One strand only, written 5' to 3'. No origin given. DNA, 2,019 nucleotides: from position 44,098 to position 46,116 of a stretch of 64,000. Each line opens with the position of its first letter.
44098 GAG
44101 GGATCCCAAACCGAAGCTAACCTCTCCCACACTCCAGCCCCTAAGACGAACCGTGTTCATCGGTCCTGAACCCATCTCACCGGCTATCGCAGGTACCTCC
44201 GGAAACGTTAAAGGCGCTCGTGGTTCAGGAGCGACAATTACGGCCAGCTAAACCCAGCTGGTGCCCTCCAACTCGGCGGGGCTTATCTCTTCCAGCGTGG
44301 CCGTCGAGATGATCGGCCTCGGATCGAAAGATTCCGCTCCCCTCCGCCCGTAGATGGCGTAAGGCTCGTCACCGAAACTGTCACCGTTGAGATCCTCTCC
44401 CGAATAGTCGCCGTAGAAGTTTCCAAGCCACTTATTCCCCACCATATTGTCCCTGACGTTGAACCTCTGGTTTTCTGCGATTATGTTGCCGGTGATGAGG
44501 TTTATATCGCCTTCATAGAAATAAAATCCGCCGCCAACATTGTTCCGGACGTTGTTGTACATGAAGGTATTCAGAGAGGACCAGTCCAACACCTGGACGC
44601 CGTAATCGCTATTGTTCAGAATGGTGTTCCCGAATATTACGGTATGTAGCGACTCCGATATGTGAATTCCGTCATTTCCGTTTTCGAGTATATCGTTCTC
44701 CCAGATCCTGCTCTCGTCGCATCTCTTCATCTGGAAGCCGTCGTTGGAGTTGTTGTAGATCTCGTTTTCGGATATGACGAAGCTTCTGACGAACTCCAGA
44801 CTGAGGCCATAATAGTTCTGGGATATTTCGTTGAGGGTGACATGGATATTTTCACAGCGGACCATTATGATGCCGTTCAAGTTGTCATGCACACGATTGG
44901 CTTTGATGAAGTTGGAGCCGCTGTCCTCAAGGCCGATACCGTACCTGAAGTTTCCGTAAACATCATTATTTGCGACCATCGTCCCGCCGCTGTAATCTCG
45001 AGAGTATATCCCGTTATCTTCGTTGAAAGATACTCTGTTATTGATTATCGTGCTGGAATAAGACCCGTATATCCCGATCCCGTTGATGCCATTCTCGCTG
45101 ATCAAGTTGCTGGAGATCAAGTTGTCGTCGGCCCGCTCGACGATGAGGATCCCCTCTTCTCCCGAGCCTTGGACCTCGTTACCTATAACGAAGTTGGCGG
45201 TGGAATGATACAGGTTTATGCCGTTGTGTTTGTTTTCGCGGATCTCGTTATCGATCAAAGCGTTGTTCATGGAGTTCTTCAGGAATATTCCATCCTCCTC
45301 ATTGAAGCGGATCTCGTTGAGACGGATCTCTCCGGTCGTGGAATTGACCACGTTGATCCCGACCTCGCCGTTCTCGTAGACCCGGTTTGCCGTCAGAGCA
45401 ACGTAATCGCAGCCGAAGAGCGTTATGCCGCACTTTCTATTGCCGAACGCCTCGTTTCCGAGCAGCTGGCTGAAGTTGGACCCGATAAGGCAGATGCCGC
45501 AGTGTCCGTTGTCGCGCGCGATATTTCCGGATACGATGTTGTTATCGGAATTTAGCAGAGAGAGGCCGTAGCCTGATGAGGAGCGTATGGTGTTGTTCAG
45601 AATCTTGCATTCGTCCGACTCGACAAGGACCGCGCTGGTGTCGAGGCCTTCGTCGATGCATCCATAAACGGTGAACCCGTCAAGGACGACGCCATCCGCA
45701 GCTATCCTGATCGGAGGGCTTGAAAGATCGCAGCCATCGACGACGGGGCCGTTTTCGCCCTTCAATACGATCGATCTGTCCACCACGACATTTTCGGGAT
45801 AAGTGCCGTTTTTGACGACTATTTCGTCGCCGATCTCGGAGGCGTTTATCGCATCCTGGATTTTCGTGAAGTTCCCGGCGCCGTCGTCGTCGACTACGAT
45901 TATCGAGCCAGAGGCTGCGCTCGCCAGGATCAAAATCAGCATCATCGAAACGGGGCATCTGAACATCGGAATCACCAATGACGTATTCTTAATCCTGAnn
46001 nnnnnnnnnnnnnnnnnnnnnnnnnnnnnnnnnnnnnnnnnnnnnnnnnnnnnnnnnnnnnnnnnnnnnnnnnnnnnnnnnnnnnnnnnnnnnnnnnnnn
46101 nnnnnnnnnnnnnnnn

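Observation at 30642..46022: Eight tandem same-strand paralogs of a secreted NosD-like beta-helix protein, each with its own promoter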

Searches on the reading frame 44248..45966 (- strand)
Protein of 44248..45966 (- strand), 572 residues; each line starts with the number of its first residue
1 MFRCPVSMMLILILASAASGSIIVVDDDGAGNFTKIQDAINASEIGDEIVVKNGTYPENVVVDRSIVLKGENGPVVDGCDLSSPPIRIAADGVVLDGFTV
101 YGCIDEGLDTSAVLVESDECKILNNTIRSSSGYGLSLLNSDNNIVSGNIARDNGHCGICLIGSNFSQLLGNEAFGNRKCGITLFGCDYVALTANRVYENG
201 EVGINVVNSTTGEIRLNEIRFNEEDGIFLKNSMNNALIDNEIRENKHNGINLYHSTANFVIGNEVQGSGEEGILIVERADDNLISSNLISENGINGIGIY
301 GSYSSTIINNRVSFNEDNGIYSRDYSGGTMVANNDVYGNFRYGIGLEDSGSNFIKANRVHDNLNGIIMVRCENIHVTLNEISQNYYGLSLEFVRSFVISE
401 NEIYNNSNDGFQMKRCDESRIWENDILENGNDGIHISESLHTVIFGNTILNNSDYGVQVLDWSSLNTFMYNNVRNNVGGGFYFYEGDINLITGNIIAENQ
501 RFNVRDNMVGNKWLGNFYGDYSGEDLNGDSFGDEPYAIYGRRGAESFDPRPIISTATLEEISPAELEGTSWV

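Call 3: search_protein_families(library=pfam, proteins=[window:44248-45966:-], max_evalue=0.01)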
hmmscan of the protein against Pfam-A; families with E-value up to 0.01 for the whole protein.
window:44248-45966:- (572 aa): 3 families
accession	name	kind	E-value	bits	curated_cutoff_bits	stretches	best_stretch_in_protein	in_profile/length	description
PF13229.12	Beta_helix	-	2.6e-67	225.8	25.9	5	185-334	7-156/158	Right handed beta helix region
PF05048.19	NosD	-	1.2e-51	175.6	23.6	3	340-523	37-212/212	Periplasmic copper-binding protein (NosD)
PF01095.25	Pectinesterase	-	0.0024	17.1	27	1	23-65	2-48/298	Pectinesterase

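Call 4: search_protein_families(library=ncbifam, proteins=[window:44248-45966:-], max_evalue=0.01)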
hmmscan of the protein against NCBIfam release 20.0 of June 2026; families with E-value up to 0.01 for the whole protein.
window:44248-45966:- (572 aa): 3 families
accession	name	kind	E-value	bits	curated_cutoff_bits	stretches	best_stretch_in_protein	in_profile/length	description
TIGR04247.1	NosD_copper_fam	subfamily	4.2e-43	147.3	300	5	36-148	1-113/377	nitrous oxide reductase family maturation protein NosD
TIGR03804.1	para_beta_helix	repeat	5.9e-41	137.9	19.45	11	226-269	1-43/44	parallel beta-helix repeat protein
NF038177.1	epimerase_AlgG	equivalog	6.1e-18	64.7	700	4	397-457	358-418/519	mannuronan 5-epimerase AlgG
